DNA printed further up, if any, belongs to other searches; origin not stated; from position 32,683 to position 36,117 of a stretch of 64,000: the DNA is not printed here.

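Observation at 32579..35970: Orphan pair: G/S-tethered lipoprotein plus a 1045-aa Cys-rich acidic secreted protein, between ihfA-merR and tRNA-Pro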

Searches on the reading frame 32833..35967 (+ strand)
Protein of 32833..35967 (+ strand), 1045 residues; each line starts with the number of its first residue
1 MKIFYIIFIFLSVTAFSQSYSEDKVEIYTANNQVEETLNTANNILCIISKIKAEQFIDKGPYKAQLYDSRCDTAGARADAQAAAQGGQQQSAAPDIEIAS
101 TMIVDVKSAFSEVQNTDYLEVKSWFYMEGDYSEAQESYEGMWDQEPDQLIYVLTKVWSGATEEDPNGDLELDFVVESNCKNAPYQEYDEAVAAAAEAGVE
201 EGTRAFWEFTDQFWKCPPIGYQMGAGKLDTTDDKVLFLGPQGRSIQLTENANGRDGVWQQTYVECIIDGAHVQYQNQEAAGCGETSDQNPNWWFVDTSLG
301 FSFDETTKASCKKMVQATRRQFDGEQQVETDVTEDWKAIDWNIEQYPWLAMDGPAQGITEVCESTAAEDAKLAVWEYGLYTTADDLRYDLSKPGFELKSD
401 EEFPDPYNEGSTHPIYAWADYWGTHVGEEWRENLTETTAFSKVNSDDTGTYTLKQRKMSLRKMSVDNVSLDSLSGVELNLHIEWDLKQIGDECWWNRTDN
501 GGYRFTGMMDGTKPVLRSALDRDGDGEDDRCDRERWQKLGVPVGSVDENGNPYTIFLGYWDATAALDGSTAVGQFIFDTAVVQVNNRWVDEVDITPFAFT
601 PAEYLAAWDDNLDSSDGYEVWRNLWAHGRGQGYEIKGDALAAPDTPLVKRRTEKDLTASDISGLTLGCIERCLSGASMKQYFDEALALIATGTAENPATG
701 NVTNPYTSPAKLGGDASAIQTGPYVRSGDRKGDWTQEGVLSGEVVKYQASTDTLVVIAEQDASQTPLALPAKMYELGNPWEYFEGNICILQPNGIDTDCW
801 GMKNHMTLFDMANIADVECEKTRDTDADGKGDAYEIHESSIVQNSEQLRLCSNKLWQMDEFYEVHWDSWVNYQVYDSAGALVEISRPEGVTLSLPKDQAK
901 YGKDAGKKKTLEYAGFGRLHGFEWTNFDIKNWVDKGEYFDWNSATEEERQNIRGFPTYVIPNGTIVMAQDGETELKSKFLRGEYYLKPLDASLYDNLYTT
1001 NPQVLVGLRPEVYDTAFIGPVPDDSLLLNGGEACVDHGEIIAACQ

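Call 4: search_protein_families(library=pfam, proteins=[window:32833-35967:+], max_evalue=1)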
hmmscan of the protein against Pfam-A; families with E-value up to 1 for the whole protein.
window:32833-35967:+ (1045 aa): 1 family
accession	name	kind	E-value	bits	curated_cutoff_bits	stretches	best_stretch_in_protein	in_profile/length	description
PF14559.12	TPR_19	-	0.11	13.2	25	0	127-148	3-24/68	Tetratricopeptide repeat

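Call 5: search_protein_families(library=ncbifam, proteins=[window:32833-35967:+], max_evalue=1)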
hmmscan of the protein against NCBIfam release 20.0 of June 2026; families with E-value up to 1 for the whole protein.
window:32833-35967:+ (1045 aa): 0 families

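Call 6: search_solved_structures(query=window:32833-35967:+, max_evalue=10)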
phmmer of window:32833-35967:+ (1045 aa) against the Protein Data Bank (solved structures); distinct sequences matched with E-value up to 10: 2.
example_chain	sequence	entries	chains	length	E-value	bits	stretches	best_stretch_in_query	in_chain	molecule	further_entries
6dnw_A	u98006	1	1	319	0.69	10.9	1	820-873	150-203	Putative integrase [Bacteriophage A118]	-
4kis_A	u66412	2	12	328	0.72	10.9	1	820-873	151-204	Putative integrase [Bacteriophage A118] | A118 serine integrase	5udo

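Call 7: find_homologous_proteins(query=window:32833-35967:+)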
Query window:32833-35967:+ (1045 aa): 40 proteins with E <= 0.001 among 8000 candidates.
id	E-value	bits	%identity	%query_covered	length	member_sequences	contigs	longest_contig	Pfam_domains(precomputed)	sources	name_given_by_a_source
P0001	0.0e+0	2213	89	100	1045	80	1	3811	-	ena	-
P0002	0.0e+0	2099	84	100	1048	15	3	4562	-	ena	-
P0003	0.0e+0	1765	70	100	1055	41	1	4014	-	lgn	-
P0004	0.0e+0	1722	69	100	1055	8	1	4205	-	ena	-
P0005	0.0e+0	1626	66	100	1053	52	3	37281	-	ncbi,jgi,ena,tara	tara:strand:- start:1280 stop:4441 length:3162 start_codon:yes stop_codon:yes gene_type:complete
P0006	0.0e+0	1595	66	99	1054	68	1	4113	-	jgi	jgi:hypothetical protein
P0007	0.0e+0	1578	64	100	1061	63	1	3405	-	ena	-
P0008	0.0e+0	1568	64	100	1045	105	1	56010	-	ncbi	-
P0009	0.0e+0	1566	64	100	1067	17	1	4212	-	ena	-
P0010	0.0e+0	1561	65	98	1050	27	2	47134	-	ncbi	-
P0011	0.0e+0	1538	63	100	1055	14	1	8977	-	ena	-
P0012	0.0e+0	1530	63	100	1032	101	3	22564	-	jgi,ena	-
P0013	0.0e+0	1527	63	100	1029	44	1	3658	-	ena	-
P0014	0.0e+0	1518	63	100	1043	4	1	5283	-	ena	-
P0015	0.0e+0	1515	63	100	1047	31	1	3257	-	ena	-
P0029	1.9e-249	849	41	100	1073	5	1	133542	-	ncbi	-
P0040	7.5e-166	572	35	98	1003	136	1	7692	-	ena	-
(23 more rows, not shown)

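Call 9: find_encoding_contigs(protein=P0029, flank=6000, max_places=3)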
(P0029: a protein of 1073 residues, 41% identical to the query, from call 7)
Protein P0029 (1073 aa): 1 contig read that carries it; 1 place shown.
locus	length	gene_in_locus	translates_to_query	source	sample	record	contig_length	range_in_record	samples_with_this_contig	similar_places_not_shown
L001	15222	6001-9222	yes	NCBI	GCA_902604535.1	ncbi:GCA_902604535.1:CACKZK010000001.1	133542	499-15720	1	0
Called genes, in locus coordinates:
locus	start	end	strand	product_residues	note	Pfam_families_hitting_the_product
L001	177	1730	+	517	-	PF00890:FAD_binding_2, PF01266:DAO (weak), PF03486:HI0933_like, PF07992:Pyr_redox_2 (faint), PF02910:Succ_DH_flav_C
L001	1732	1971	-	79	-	PF00076:RRM_1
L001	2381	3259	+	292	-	PF02219:MTHFR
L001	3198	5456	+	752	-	PF08267:Meth_synt_1, PF01717:Meth_synt_2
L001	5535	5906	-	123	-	PF00903:Glyoxalase (weak)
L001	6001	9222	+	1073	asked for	-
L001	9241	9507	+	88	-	PF12594:DUF3764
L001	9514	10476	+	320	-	PF12146:Hydrolase_4, PF00561:Abhydrolase_1, PF12697:Abhydrolase_6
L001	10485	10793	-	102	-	PF07045:DUF1330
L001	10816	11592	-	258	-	PF11927:HODM_asu-like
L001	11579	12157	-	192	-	PF02627:CMD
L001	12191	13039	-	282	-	PF00561:Abhydrolase_1, PF12146:Hydrolase_4, PF12697:Abhydrolase_6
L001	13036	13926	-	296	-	PF00480:ROK, PF02685:Glucokinase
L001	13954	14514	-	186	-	PF00881:Nitroreductase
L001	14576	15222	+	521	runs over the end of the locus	PF00501:AMP-binding, PF13193:AMP-binding_C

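Call 10: find_encoding_contigs(protein=P0008, flank=6000, max_places=3)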
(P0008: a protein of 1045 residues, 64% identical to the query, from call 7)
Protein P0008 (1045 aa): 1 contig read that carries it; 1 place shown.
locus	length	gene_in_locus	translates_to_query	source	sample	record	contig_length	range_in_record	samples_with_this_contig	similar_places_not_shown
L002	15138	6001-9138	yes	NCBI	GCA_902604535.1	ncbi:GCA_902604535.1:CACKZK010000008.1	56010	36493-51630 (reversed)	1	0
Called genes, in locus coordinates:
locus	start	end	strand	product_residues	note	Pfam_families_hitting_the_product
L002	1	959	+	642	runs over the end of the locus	PF02824:TGS (weak), PF07973:tRNA_SAD, PF00587:tRNA-synt_2b, PF03129:HGTP_anticodon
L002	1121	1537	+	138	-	PF05198:IF3_N, PF00707:IF3_C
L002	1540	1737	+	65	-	PF01632:Ribosomal_L35p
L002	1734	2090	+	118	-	PF00453:Ribosomal_L20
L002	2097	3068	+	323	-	PF02912:Phe_tRNA-synt_N, PF01409:tRNA-synt_2d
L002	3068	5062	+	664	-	PF03483:B3_4, PF03484:B5, PF17759:tRNA_synthFbeta, PF03147:FDX-ACB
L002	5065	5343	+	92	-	PF00216:Bac_DNA_binding, PF18291:HU-HIG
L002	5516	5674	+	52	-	-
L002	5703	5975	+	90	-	-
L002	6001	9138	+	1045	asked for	-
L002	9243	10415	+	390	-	PF03435:Sacchrp_dh_NADP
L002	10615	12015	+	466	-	PF00875:DNA_photolyase, PF03441:FAD_binding_7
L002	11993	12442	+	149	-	PF13622:4HBT_3 (weak), PF03061:4HBT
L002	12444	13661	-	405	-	PF02771:Acyl-CoA_dh_N, PF02770:Acyl-CoA_dh_M, PF00441:Acyl-CoA_dh_1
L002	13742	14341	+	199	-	PF01323:DSBA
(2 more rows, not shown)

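Call 11: find_encoding_contigs(protein=P0040, flank=6000, max_places=3)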
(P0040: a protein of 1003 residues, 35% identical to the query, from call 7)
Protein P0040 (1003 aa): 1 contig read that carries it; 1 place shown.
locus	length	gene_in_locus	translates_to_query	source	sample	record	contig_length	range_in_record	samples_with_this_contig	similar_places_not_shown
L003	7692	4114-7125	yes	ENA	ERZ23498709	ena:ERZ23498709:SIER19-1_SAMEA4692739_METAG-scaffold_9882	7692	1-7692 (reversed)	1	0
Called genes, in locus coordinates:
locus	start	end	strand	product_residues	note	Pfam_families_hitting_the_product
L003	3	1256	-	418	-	?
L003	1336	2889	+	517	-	PF00501:AMP-binding, PF13193:AMP-binding_C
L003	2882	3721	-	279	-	PF00763:THF_DHG_CYH, PF02882:THF_DHG_CYH_C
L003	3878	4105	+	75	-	-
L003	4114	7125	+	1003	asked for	-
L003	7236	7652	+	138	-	PF13622:4HBT_3 (weak), PF03061:4HBT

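Call 20: find_related_loci(query=A1, collection=genome_contigs, flank=5000)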
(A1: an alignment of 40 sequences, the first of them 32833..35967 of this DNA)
Query A1 (1045 aa) in genome_contigs; peptide patterns used: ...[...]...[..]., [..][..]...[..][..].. (x = any residue, [..] = any of these).
87 stretches matched a pattern; 26 encode a relative of the query (tblastn E <= 1e-3); 25 distinct loci.
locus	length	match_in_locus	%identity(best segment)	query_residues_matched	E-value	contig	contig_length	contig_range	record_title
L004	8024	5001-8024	96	1-1008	0e+0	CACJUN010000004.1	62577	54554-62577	MAG: uncultured SAR86 cluster bacterium isolate AG-453-B11 genome assembly, contig: AG-453-B11_NODE_4, whole genome shot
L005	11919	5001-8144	84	1-1045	0e+0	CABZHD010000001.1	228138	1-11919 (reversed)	MAG: uncultured SAR86 cluster bacterium isolate AG-895-O02 genome assembly, contig: AG-895-O02_NODE_1, whole genome shot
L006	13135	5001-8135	92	1-1045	0e+0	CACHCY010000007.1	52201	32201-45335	uncultured SAR86 cluster bacterium isolate AG-911-D02 genome assembly, contig: AG-911-D02_NODE_7, whole genome shotgun s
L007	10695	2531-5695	71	1-1045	0e+0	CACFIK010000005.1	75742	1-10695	uncultured SAR86 cluster bacterium isolate AG-908-C20 genome assembly, contig: AG-908-C20_NODE_5, whole genome shotgun s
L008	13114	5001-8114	65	5-1044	0e+0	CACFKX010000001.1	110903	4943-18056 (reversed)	uncultured SAR86 cluster bacterium isolate AG-908-F10 genome assembly, contig: AG-908-F10_NODE_1, whole genome shotgun s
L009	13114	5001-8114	64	1-1045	0e+0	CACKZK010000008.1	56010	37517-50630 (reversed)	uncultured SAR86 cluster bacterium isolate AG-461-A21 genome assembly, contig: AG-461-A21_NODE_8, whole genome shotgun s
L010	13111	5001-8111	64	1-1045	0e+0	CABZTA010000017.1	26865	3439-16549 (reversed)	MAG: uncultured SAR86 cluster bacterium isolate AG-337-O23 genome assembly, contig: AG-337-O23_NODE_17, whole genome sho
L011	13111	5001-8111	64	1-1045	0e+0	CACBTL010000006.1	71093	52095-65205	uncultured SAR86 cluster bacterium isolate AG-359-K03 genome assembly, contig: AG-359-K03_NODE_6, whole genome shotgun s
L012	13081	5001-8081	64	12-1045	0e+0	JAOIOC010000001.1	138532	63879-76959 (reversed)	SAR86 cluster bacterium isolate AH-736-O06 AH-736-O06_NODE_1, whole genome shotgun sequence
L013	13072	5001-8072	64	15-1045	0e+0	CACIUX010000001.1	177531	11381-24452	uncultured SAR86 cluster bacterium isolate AG-914-F13 genome assembly, contig: AG-914-F13_NODE_1, whole genome shotgun s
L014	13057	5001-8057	65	17-1045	0e+0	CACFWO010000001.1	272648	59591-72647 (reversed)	uncultured SAR86 cluster bacterium isolate AG-909-C16 genome assembly, contig: AG-909-C16_NODE_1, whole genome shotgun s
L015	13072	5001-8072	62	1-1042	0e+0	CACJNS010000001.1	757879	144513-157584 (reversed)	uncultured SAR86 cluster bacterium isolate AG-915-K19 genome assembly, contig: AG-915-K19_NODE_1, whole genome shotgun s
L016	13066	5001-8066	65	17-1045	0e+0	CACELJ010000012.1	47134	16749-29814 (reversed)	uncultured SAR86 cluster bacterium isolate AG-905-N06 genome assembly, contig: AG-905-N06_NODE_12, whole genome shotgun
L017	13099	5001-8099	67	16-1044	0e+0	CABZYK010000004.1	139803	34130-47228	MAG: uncultured SAR86 cluster bacterium isolate AG-896-P11 genome assembly, contig: AG-896-P11_NODE_4, whole genome shot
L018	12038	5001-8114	64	1-1045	0e+0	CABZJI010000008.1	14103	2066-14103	MAG: uncultured SAR86 cluster bacterium isolate AG-337-I17 genome assembly, contig: AG-337-I17_NODE_8, whole genome shot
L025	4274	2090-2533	28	7-173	2e-10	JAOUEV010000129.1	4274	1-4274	MAG: Nitrospirota bacterium isolate 4_1_July_SF_Bin20 4_1_July_SF_Bin20_scaffold_13027_c1, whole genome shotgun sequence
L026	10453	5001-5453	27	2-173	1e-7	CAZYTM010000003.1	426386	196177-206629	MAG TPA_asm: uncultured Geobacteraceae bacterium isolate SRP302447_co2_358 genome assembly, contig: NODE_53_length_42638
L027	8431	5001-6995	29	20-990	4e-7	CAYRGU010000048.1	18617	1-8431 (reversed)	MAG TPA_asm: uncultured Nitrospirota bacterium isolate binchicken_co203_448 genome assembly, contig: k141_2770702, whole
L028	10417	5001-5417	24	17-174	1e-6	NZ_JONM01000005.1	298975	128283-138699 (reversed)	Andreprevotia chitinilytica DSM 18519 BR41DRAFT_scaffold00005.5_C, whole genome shotgun sequence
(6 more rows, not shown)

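Call 21: search_protein_representatives(protein=window:32833-35967:+)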
Query: 1045 residues. Proteins with E-value up to 0.001 (for the whole library): 205; up to 1e-10: 96; up to 1e-30: 20. The best 150 are listed.
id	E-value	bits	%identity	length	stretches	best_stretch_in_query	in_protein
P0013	0.0e+00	1526.5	65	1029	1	7-1042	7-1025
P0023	3.1e-252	856.5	46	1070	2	253-1043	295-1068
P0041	1.4e-176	606.0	96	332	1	463-734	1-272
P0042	1.1e-86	308.3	76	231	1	6-192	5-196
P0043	2.1e-63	231.2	70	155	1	288-440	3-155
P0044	7.8e-59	216.1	91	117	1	693-799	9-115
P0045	5.1e-58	213.4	71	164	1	11-153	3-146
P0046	1.2e-49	185.7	81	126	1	894-1010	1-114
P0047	1.2e-49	185.7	67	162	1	858-984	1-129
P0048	1.5e-49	185.4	60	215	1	175-349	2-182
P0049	6.5e-48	179.9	50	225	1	2-179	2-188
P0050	2.1e-47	178.3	76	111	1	96-204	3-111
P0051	4.1e-41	157.4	31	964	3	602-1041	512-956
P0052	6.7e-40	153.4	41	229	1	813-1043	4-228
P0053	8.9e-40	153.0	76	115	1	678-788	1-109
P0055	5.7e-37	143.7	29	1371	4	594-993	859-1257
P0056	6.2e-33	130.3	29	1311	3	725-1006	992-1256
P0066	2.4e-28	115.1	33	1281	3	651-991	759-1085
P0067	3.7e-28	114.5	32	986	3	836-999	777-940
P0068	9.2e-28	113.2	29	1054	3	651-1041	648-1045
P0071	1.0e-26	109.8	27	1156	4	631-1000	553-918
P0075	8.9e-25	103.3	28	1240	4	3-189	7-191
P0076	1.5e-24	102.6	27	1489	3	580-993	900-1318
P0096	2.6e-18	81.9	60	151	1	974-1045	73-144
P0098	3.2e-17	78.3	27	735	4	16-173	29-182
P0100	6.6e-17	77.3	27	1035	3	553-1045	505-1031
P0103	1.7e-16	76.0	34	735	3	355-483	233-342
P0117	6.6e-13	64.0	30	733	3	843-926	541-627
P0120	1.4e-12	63.0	33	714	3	18-130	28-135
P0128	2.2e-11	59.0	34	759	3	19-101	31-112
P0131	6.2e-11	57.5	31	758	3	850-922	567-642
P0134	9.2e-11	56.9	33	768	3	357-398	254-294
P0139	2.3e-10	55.7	35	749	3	866-922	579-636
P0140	5.1e-10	54.5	34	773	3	851-963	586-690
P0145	2.0e-09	52.5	31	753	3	296-490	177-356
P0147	7.9e-09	50.5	31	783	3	20-133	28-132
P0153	2.2e-08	49.1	32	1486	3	26-183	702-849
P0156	4.3e-08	48.1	34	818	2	12-98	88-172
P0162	1.9e-07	45.9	30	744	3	359-480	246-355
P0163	2.2e-07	45.7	26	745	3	361-498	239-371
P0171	5.0e-07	44.6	66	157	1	1008-1045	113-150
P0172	5.4e-07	44.5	29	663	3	17-125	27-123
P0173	6.0e-07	44.3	31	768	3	850-928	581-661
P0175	7.7e-07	43.9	33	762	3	12-126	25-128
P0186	2.9e-06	42.0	32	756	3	877-924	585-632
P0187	3.7e-06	41.7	32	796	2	17-110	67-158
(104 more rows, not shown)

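Call 22: search_protein_families(library=pfam, proteins=[P0051, P0055, P0056, P0066, P0071, P0076, P0098, P0153], max_evalue=0.01)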
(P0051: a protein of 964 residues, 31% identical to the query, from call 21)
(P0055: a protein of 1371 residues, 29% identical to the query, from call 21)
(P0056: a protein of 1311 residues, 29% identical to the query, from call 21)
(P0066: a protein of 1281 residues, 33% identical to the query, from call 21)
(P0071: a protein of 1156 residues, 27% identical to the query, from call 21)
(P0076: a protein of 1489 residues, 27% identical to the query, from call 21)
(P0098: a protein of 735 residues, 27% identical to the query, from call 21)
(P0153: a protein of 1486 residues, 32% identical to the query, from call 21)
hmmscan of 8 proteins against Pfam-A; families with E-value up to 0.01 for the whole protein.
P0051 (964 aa): 0 families

P0055 (1371 aa): 1 family
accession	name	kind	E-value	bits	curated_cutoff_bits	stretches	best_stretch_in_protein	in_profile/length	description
PF03160.20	Calx-beta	-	6.6e-07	29.8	27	1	709-821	5-119/119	Calx-beta domain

P0056 (1311 aa): 0 families

P0066 (1281 aa): 1 family
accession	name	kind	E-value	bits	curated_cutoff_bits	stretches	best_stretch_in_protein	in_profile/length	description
PF03160.20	Calx-beta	-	3.1e-07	30.9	27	1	552-656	13-119/119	Calx-beta domain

P0071 (1156 aa): 0 families

P0076 (1489 aa): 0 families

P0098 (735 aa): 0 families

P0153 (1486 aa): 0 families
